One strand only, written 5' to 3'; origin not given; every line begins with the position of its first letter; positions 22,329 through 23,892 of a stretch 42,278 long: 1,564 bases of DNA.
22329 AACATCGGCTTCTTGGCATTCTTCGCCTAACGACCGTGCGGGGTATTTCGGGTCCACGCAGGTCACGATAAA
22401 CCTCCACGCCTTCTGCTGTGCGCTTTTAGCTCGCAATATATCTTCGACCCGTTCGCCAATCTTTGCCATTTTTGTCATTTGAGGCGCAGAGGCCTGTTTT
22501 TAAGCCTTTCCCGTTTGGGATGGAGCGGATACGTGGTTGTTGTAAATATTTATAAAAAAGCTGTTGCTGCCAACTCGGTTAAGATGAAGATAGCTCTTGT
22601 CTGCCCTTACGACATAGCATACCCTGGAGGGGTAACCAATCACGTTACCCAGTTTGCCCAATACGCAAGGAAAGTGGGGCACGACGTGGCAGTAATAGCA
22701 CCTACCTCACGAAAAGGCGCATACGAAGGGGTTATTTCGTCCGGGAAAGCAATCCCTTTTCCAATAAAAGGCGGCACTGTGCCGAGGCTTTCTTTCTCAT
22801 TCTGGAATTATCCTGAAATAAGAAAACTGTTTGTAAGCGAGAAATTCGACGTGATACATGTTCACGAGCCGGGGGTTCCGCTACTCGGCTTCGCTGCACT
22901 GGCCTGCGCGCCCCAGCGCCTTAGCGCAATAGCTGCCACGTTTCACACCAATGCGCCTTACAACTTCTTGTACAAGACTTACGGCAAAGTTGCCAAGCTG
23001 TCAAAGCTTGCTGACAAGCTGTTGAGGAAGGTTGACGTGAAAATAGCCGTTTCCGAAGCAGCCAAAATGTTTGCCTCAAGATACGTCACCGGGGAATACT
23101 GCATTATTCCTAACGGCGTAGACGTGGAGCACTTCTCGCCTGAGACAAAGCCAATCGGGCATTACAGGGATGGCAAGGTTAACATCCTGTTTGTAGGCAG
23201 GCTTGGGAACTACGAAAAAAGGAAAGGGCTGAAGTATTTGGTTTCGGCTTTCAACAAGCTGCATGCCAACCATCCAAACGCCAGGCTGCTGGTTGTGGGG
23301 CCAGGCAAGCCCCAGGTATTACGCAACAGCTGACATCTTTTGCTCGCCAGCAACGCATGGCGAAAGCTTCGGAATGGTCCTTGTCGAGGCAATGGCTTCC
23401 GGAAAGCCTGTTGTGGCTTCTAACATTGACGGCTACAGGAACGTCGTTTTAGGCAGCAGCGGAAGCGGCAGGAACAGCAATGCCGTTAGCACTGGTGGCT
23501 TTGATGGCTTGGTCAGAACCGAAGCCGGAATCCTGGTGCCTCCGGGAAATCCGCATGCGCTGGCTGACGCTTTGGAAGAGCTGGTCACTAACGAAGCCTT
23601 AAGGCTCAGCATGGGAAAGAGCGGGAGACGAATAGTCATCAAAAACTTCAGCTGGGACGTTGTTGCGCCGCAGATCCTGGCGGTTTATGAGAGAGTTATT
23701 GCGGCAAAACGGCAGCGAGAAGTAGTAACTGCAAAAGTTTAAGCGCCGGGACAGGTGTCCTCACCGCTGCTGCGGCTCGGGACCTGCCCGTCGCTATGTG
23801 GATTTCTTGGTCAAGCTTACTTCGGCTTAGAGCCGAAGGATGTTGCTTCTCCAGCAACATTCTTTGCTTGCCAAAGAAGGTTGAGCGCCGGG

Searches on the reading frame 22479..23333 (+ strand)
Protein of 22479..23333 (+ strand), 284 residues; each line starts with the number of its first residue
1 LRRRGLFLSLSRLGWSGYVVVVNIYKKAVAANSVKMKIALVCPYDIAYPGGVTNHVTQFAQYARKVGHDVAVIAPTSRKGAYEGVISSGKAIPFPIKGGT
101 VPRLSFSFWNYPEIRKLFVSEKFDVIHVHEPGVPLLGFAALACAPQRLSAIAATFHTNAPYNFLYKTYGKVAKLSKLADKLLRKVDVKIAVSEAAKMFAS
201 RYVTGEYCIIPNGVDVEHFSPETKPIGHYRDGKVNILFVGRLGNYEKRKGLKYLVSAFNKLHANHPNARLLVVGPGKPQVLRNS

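Call 8: search_protein_families(library=pfam, proteins=[window:22479-23333:+], max_evalue=0.001)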
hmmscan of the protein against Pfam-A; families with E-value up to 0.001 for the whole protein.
window:22479-23333:+ (284 aa): 5 families
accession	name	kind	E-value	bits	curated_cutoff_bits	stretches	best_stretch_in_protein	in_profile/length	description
PF13439.12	Glyco_transf_4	-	1.4e-25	90.7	28.5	1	49-217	1-169/170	Glycosyltransferase Family 4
PF13579.12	Glyco_trans_4_4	-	1.6e-11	45.2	29.7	1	50-213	1-158/158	Glycosyl transferase 4-like domain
PF13477.12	Glyco_trans_4_2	-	2.3e-08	34.7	23.4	1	55-163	12-114/139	Glycosyl transferase 4-like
PF13692.12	Glyco_trans_1_4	-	3.6e-07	31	27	1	235-281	3-49/142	Glycosyl transferases group 1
PF00534.26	Glycos_transf_1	-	5e-06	26.6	26.4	1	231-276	13-56/172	Glycosyl transferases group 1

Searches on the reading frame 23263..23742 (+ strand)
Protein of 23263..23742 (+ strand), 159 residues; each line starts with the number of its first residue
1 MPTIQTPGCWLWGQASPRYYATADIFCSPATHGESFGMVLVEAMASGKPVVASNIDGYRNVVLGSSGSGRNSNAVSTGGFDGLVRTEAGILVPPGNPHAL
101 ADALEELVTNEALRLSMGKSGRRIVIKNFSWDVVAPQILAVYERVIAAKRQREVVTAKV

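Call 93: search_protein_families(library=pfam, proteins=[window:23263-23742:+], max_evalue=0.001)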
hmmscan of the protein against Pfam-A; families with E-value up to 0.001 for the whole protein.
window:23263-23742:+ (159 aa): 3 families
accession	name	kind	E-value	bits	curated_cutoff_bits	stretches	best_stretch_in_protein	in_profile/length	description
PF00534.26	Glycos_transf_1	-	4.3e-21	75.6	26.4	2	16-62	86-131/172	Glycosyl transferases group 1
PF13692.12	Glyco_trans_1_4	-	3.1e-18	66.8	27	1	16-110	70-142/142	Glycosyl transferases group 1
PF13524.12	Glyco_trans_1_2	-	1.4e-06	28.8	25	1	10-140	34-144/144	Glycosyl transferase-like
